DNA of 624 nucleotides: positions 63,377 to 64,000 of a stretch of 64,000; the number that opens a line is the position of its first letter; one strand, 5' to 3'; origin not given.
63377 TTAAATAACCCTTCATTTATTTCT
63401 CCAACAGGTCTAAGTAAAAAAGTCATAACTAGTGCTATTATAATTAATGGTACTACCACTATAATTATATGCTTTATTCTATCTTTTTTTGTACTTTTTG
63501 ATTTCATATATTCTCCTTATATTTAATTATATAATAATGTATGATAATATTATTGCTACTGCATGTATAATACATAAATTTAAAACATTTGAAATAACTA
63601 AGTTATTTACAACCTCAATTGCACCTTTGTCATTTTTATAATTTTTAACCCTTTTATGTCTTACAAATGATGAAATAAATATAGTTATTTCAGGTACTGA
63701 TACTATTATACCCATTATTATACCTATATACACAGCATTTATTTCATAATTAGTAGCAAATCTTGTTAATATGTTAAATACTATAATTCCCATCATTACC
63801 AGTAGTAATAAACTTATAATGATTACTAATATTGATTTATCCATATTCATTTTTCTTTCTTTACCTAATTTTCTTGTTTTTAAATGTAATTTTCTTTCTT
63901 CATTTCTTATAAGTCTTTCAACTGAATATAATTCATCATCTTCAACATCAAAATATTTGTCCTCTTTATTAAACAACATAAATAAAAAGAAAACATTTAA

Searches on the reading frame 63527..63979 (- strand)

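Call 65: search_protein_families(library=padloc, proteins=[window:63527-63979:-], max_evalue=1)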
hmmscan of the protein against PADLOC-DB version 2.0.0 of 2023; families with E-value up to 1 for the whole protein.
window:63527-63979:- (150 aa): 0 families

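Call 70: search_protein_families(library=pfam, proteins=[window:63527-63979:-], max_evalue=0.001)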
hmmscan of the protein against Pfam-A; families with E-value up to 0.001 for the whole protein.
window:63527-63979:- (150 aa): 1 family
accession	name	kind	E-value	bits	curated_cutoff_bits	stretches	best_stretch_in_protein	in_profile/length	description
PF01699.29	Na_Ca_ex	-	0.00018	22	24.9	1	49-147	2-91/151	Sodium/calcium exchanger protein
